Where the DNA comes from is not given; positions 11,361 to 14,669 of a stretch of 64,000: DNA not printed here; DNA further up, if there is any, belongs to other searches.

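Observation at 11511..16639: Envelope module: SPFH protein, HPS-like enzyme, PEGA protein and a 1002-aa epimerase-TM-ectodomain fusion in one overlapping operon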

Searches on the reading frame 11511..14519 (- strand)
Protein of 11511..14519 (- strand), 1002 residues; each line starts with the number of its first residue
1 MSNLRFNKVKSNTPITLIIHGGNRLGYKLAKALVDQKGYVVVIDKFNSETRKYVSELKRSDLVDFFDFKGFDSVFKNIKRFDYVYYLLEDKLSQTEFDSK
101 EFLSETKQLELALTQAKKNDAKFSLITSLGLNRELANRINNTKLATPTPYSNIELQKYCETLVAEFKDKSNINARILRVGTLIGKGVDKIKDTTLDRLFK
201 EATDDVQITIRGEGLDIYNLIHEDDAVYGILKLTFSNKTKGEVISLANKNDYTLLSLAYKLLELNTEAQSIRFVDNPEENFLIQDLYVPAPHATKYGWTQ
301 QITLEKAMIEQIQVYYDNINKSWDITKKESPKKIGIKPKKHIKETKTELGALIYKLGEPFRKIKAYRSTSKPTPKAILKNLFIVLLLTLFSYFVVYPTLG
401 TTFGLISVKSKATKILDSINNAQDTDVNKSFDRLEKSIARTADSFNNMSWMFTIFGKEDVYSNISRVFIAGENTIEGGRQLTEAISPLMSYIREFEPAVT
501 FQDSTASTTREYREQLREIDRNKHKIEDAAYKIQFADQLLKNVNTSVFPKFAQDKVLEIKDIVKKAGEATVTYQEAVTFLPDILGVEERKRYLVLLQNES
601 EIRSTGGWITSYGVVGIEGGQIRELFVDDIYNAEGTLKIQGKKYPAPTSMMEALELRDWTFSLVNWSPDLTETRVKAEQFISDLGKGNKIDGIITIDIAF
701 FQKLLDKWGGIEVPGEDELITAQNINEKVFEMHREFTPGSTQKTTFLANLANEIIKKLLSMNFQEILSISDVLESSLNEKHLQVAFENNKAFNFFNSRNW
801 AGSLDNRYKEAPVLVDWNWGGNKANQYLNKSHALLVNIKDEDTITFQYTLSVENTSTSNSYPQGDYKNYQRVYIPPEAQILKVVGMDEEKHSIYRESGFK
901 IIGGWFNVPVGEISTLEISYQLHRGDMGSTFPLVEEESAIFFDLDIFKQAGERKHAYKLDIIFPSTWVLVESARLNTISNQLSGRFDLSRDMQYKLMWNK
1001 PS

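Call 3: search_protein_families(library=pfam, proteins=[window:11511-14519:-], max_evalue=0.01)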
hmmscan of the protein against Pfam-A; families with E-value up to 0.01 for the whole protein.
window:11511-14519:- (1002 aa): 2 families
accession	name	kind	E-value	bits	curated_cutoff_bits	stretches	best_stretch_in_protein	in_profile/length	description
PF13196.11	DUF4012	-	3.1e-18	67.1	28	1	588-726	2-136/144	Protein of unknown function (DUF4012)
PF01370.27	Epimerase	-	9.3e-08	32.2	20.9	1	25-243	10-236/240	NAD dependent epimerase/dehydratase family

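Call 4: search_protein_families(library=ncbifam, proteins=[window:11511-14519:-], max_evalue=0.01)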
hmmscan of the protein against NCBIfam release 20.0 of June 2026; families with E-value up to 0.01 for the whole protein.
window:11511-14519:- (1002 aa): 1 family
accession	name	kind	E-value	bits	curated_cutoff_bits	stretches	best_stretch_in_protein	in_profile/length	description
TIGR01181.1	dTDP_gluc_dehyt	equivalog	3.6e-05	23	365.1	1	138-320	139-316/321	dTDP-glucose 4,6-dehydratase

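Call 6: find_homologous_proteins(query=window:11511-14519:-)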
Query window:11511-14519:- (1002 aa): 260 proteins with E <= 0.001 among 8000 candidates; the best 120 are listed.
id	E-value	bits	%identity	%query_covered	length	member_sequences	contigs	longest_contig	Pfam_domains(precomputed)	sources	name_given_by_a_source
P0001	0.0e+0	2073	91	100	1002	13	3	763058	PF13196.12,PF01370.28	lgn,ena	-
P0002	0.0e+0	1948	85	100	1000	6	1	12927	PF13196.12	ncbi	-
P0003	0.0e+0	1597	68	100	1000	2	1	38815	PF13196.12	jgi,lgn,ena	-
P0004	0.0e+0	1591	68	100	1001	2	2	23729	PF13196.12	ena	-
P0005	0.0e+0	1586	68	100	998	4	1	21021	PF13196.12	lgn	-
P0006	0.0e+0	1585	67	100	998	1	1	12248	PF13196.12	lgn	-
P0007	0.0e+0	1584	68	100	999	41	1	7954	PF13196.12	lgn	-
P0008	0.0e+0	1567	67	99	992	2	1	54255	PF13196.12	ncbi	-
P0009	0.0e+0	1552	66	100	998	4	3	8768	PF13196.12,PF01370.28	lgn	-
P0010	0.0e+0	1551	66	100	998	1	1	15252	PF13196.12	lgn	-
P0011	0.0e+0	1550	66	100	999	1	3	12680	PF13196.12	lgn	-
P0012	0.0e+0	1548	65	100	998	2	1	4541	PF13196.12,PF01370.28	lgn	-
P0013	0.0e+0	1530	66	100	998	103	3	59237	PF13196.12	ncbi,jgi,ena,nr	ncbi:MAG TPA: DUF4012 domain-containing protein [Candidatus Dojkabacteria bacterium]|nr:DUF4012 doma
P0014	0.0e+0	1524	65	100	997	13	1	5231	PF13196.12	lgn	-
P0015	0.0e+0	1506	64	100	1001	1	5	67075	PF13196.12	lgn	-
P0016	0.0e+0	1504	64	100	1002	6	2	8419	PF13196.12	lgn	-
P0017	0.0e+0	1499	63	100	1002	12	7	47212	PF13196.12,PF01370.28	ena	-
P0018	0.0e+0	1496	64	100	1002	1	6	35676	PF13196.12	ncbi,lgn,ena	-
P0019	0.0e+0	1494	63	100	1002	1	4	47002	PF13196.12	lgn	-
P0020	0.0e+0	1491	63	100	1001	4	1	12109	PF13196.12,PF01370.28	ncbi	-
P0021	0.0e+0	1487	64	100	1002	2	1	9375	PF13196.12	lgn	-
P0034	0.0e+0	1386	60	100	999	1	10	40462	PF13196.12,PF01370.28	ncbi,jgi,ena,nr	ncbi:DUF4012 domain-containing protein [Candidatus Microgenomates bacterium]|jgi:nucleoside-diphosph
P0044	0.0e+0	1376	59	100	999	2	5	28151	PF13196.12,PF01370.28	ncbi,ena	-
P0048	0.0e+0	1373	58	100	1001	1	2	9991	PF13196.12,PF01370.28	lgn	-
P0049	0.0e+0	1372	58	100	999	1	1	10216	PF13196.12,PF01370.28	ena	-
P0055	0.0e+0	1363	58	100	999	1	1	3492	PF13196.12,PF01370.28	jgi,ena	-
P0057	0.0e+0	1361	58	100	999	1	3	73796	PF13196.12,PF01370.28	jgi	-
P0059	0.0e+0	1356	58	100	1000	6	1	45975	PF13196.12,PF01370.28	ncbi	-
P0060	0.0e+0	1355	58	100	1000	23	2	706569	PF13196.12,PF01370.28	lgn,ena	-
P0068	0.0e+0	1330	58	100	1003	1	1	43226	PF13196.12,PF01370.28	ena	-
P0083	0.0e+0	1307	56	100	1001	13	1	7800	PF13196.12,PF01370.28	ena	-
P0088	0.0e+0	1299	57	100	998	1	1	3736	PF13196.12,PF01370.28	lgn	-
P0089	0.0e+0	1299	56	100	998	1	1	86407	PF13196.12,PF01370.28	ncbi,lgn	-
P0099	0.0e+0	1283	55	100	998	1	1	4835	PF13196.12,PF01370.28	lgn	-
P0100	0.0e+0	1283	55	100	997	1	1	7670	PF13196.12,PF01370.28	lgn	-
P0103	0.0e+0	1280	55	100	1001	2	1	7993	PF13196.12,PF01370.28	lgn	-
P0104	0.0e+0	1271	55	100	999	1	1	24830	PF13196.12,PF01370.28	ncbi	-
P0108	0.0e+0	1266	55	100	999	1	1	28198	PF13196.12,PF01370.28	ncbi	-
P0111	0.0e+0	1177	53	100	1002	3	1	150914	PF13196.12,PF01370.28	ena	-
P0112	0.0e+0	1124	50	100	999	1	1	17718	PF13196.12,PF01370.28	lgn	-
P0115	0.0e+0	1107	48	99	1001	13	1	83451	PF13196.12,PF01370.28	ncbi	-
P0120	0.0e+0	1090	49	100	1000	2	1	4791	PF13196.12,PF01370.28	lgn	-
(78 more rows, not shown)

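Call 12: search_solved_structures(query=A1, max_evalue=1, show_alignments=2)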
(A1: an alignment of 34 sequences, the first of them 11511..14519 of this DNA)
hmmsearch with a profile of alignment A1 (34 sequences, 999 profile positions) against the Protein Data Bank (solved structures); distinct sequences matched with E-value up to 1: 18.
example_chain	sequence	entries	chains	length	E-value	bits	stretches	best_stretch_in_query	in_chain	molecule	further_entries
8rdi_A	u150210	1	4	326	1.8e-09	39.2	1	17-236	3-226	SDR family NAD(P)-dependent oxidoreductase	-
8rdg_A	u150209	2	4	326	2e-09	39.1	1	17-236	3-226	SDR family NAD(P)-dependent oxidoreductase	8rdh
4gll_A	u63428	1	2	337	1.3e-07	33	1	17-326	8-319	UDP-glucuronic acid decarboxylase 1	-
4m55_A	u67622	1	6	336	2.2e-07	32.3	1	17-326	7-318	UDP-glucuronic acid decarboxylase 1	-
4lk3_A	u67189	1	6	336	3.1e-07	31.8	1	17-326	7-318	UDP-glucuronic acid decarboxylase 1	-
2b69_A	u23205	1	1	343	3.9e-07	31.5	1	17-318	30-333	UDP-glucuronate decarboxylase 1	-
6pmh_A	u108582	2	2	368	0.0011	20.1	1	17-264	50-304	UDP-glucose 4-epimerase related protein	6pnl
4zrm_A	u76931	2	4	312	0.013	16.5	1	16-309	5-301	UDP-glucose 4-epimerase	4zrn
3p5n_A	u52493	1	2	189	0.13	13.2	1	360-412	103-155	Riboflavin uptake protein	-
6ujk_A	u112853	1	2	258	0.17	12.8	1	1-44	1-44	Uncharacterized oxidoreductase Rv1144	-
1vl8_A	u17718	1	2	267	0.23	12.4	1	15-81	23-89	Gluconate 5-dehydrogenase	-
8dme_A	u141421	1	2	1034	0.25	12.3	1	886-994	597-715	Bifunctional cytochrome P450/NADPH--P450 reductase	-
8dmg_A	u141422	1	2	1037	0.25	12.3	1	886-994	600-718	Bifunctional cytochrome P450/NADPH--P450 reductase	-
1lss_A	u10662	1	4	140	0.44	11.5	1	16-50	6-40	Trk system potassium uptake protein trkA homolog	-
3awd_A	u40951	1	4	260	0.48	11.3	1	5-62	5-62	Putative polyol dehydrogenase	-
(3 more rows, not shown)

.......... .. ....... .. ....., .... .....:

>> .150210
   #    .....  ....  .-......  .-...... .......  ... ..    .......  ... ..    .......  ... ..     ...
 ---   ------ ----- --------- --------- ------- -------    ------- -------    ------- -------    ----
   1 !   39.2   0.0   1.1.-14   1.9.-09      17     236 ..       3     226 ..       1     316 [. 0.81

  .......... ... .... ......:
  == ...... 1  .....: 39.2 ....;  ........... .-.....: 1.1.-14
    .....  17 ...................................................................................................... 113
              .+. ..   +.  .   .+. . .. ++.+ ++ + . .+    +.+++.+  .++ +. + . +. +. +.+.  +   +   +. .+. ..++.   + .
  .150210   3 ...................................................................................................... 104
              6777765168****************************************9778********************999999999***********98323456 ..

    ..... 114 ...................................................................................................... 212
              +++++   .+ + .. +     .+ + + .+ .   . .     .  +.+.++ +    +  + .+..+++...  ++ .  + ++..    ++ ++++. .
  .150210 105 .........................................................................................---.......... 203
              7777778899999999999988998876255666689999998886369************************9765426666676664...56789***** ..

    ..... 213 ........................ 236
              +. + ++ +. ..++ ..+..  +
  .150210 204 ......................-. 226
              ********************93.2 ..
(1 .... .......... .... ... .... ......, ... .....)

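Call 13: find_related_loci(query=A1, collection=genome_contigs, flank=8000)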
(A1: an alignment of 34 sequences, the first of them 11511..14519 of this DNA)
Query A1 (1002 aa) in genome_contigs; peptide patterns used: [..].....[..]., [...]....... (x = any residue, [..] = any of these).
113 stretches matched a pattern; 99 encode a relative of the query (tblastn E <= 1e-3); the best 80 are kept; 78 distinct loci.
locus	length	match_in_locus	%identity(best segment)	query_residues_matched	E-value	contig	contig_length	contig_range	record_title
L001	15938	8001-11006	91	1-1002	0e+0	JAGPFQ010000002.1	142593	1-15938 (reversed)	Candidatus Dojkabacteria bacterium isolate Gw_SlDig_bin_189 Gw_SlDig_86_length_142593_cov_20.538865, whole genome shotgu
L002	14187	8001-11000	85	1-1002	0e+0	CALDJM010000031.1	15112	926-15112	MAG TPA_asm: uncultured bacterium isolate SRR1562000_bin.129_CONCOCT_v1.1_MAG genome assembly, contig: ERZ724042.2701, w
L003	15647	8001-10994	66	1-1002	0e+0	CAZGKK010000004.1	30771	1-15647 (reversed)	MAG TPA_asm: uncultured Candidatus Saccharibacteria bacterium isolate SRP192927_co6_329 genome assembly, contig: NODE_26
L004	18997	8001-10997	68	1-1002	0e+0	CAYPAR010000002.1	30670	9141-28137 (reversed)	MAG TPA_asm: uncultured Candidatus Saccharibacteria bacterium isolate binchicken_co246_362 genome assembly, contig: NODE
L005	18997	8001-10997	67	1-1002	0e+0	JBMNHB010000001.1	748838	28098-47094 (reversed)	MAG: Candidatus Dojkabacteria bacterium isolate SBF912LR0HQ0189 contig_24471, whole genome shotgun sequence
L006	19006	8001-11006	63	1-1002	0e+0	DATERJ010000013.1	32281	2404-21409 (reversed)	MAG TPA_asm: Candidatus Dojkabacteria bacterium isolate SMAG_U9070 k141_176914, whole genome shotgun sequence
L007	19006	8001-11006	64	1-1002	0e+0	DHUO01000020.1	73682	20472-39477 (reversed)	MAG TPA_asm: Candidatus Dojkabacteria bacterium UBA5232 UBA5232_contig_1425, whole genome shotgun sequence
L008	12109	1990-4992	63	1-1002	0e+0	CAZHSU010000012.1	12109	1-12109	MAG TPA_asm: uncultured Candidatus Saccharibacteria bacterium isolate SRP294416_co1_380 genome assembly, contig: NODE_11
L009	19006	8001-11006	64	1-1002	0e+0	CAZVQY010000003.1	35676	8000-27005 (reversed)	MAG TPA_asm: uncultured Candidatus Saccharibacteria bacterium isolate SRP192927_co5_224 genome assembly, contig: NODE_10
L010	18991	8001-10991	66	1-1002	0e+0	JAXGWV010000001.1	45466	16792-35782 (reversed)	MAG: Candidatus Dojkabacteria bacterium isolate AnMBR.bin475 bin475_1, whole genome shotgun sequence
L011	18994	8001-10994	59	1-1002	0e+0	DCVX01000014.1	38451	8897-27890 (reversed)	MAG TPA_asm: Candidatus Dojkabacteria bacterium UBA2177 UBA2177_contig_4070, whole genome shotgun sequence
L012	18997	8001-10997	60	1-1002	0e+0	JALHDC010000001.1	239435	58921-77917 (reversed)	MAG: bacterium isolate 1-no_shock_S1_027 scaffold_53, whole genome shotgun sequence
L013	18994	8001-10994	58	1-1002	0e+0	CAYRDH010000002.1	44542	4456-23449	MAG TPA_asm: uncultured Candidatus Saccharibacteria bacterium isolate SRP241341_co1_3 genome assembly, contig: NODE_1021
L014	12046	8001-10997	59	1-1002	0e+0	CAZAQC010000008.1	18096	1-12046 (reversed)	MAG TPA_asm: uncultured Candidatus Saccharibacteria bacterium isolate SRP294416_co1_729 genome assembly, contig: NODE_62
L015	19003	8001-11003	59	1-1002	0e+0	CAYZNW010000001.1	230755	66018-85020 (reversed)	MAG TPA_asm: uncultured Candidatus Saccharibacteria bacterium isolate binchicken_co117_292 genome assembly, contig: NODE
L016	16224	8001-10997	59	1-1002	0e+0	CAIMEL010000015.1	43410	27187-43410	uncultured bacterium isolate LaPlata_bin-3090 genome assembly, contig: bin-3090:15/25, whole genome shotgun sequence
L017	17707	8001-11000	58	1-1002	0e+0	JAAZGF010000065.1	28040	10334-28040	MAG: Candidatus Dojkabacteria bacterium isolate AS10tlH2TH_344 146019_AS10, whole genome shotgun sequence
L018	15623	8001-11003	59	1-1002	0e+0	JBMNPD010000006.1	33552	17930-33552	MAG: Candidatus Dojkabacteria bacterium isolate SBF912SR1HQ0033 scaffold_3648_c1, whole genome shotgun sequence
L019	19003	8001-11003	59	1-1002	0e+0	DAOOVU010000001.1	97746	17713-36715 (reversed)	MAG TPA_asm: Candidatus Dojkabacteria bacterium isolate AMR_MDS_2433 NODE_109_length_97746_cov_8.715010, whole genome sh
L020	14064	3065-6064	58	1-1002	0e+0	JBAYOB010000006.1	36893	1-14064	MAG: Candidatus Dojkabacteria bacterium isolate SO_2016_LW2_102 scaffold01821_LW138R_2016, whole genome shotgun sequence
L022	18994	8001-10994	58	1-1002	0e+0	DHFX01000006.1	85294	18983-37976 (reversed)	MAG TPA_asm: Candidatus Dojkabacteria bacterium UBA4813 UBA4813_contig_14685, whole genome shotgun sequence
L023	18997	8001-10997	59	1-1002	0e+0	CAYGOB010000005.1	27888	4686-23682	MAG TPA_asm: uncultured Candidatus Saccharibacteria bacterium isolate ERP113451_co4_79 genome assembly, contig: NODE_745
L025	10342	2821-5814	58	1-1002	0e+0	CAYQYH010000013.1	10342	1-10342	MAG TPA_asm: uncultured Candidatus Saccharibacteria bacterium isolate SRP067234_co1_238 genome assembly, contig: k99_378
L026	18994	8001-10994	66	1-1002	0e+0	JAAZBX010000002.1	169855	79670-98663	MAG: Candidatus Dojkabacteria bacterium isolate AS06rmzACSIP_65 147860_AS06, whole genome shotgun sequence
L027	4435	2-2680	63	105-1002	0e+0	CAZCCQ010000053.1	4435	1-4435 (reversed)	MAG TPA_asm: uncultured Candidatus Saccharibacteria bacterium isolate binchicken_co204_57 genome assembly, contig: NODE_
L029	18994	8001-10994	58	1-1002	0e+0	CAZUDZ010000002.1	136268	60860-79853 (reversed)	MAG TPA_asm: uncultured Candidatus Saccharibacteria bacterium isolate binchicken_co39_491 genome assembly, contig: NODE_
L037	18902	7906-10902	60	1-1002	0e+0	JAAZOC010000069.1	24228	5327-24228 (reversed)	MAG: Candidatus Microgenomates bacterium isolate AS27yjCOA_24 124345_AS27, whole genome shotgun sequence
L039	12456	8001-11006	51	1-1002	0e+0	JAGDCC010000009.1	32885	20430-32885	Bacterium isolate RGIG10332 Yak_Rumen.Co__c851718, whole genome shotgun sequence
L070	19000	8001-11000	58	1-1002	0e+0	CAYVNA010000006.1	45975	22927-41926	MAG TPA_asm: uncultured Candidatus Saccharibacteria bacterium isolate SRP192927_co3_886 genome assembly, contig: NODE_13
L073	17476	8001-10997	59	1-1002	0e+0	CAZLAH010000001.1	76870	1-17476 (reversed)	MAG TPA_asm: uncultured Candidatus Saccharibacteria bacterium isolate SRP192927_co2_210 genome assembly, contig: NODE_22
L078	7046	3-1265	62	582-1002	0e+0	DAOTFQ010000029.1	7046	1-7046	MAG TPA_asm: Candidatus Dojkabacteria bacterium isolate AMR_MDS_3099 NODE_12722_length_7046_cov_5.959376, whole genome s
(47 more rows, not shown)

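Call 15: predict_structure(alignment_id=A1)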
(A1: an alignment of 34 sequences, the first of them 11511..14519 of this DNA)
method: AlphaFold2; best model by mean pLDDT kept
length: 1002 residues; sequences in the alignment: 34
mean_pLDDT: 71.2   pTM: 0.46
mean pLDDT of the five models: 71.2, 69.1, 65.5, 62.0, 59.9
residues with pLDDT >= 90: 73; 70-90: 565; 50-70: 204; < 50: 160
segments of 3 or more residues with pLDDT < 50: 1-4, 141-146, 229-249, 278-301, 320-350, 366-369, 503-505, 599-609, 630-637, 653-656, 658-664, 736-740, 805-824
pLDDT, mean of each block of 10 residues (from residue 1): 49 85 85 83 84 81 80 77 88 80 89 90 87 67 51 88 85 81 73 84 85 70 58 30 38 79 77 62 38 43 56 55 37 34 38 52 49 61 69 62 65 65 61 77 73 72 81 83 81 68 53 83 84 86 78 78 82 82 87 69 40 78 68 48 51 46 54 77 76 81 86 79 74 50 67 76 77 82 86 84 53 43 58 91 91 80 65 83 85 74 82 91 83 85 74 73 90 84 78 84 63
secondary structure, 60 per line:
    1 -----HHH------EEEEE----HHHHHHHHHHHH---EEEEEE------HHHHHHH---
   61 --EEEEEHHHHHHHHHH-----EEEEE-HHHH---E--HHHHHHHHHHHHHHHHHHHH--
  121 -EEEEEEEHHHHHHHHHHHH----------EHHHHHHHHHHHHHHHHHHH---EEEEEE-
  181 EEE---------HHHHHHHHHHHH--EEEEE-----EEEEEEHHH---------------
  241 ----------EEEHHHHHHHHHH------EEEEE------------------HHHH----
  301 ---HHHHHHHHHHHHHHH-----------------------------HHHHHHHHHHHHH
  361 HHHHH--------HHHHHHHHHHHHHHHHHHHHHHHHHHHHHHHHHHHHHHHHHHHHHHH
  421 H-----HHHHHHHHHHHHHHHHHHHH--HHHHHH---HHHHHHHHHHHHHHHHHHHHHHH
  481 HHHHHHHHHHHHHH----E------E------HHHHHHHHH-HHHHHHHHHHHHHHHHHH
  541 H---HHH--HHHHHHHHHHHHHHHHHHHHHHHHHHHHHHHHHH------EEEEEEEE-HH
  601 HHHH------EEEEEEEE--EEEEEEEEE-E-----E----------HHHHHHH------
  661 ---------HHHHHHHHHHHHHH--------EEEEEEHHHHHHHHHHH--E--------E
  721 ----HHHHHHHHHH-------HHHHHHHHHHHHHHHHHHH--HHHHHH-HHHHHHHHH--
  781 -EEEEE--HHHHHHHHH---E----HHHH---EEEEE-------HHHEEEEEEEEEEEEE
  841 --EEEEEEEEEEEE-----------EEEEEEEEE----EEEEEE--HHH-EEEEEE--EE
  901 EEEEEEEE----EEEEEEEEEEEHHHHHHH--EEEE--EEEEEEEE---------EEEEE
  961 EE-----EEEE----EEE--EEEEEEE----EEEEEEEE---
elements in order (helices of 4 or more, strands of 3 or more residues): E15-19 H24-35 E39-44 H51-57 E63-67 H68-77 E83-87 H89-92 H99-118 E122-128 H129-140 H152-170 E174-179 E181-183 H193-204 E207-211 E217-222 E251-253 H254-263 E270-274 H293-296 H304-318 H348-365 H374-421 H427-446 H449-454 H458-494 H513-521 H523-541 H550-583 E590-597 H599-604 E611-618 E621-629 H648-654 H670-683 E692-697 H698-708 H725-734 H742-760 H763-768 H770-778 E782-786 H789-797 H806-809 E813-817 E828-840 E843-854 E866-874 E879-884 E891-896 E899-908 E913-923 H924-930 E933-936 E939-946 E956-962 E968-971 E976-978 E981-987 E992-999
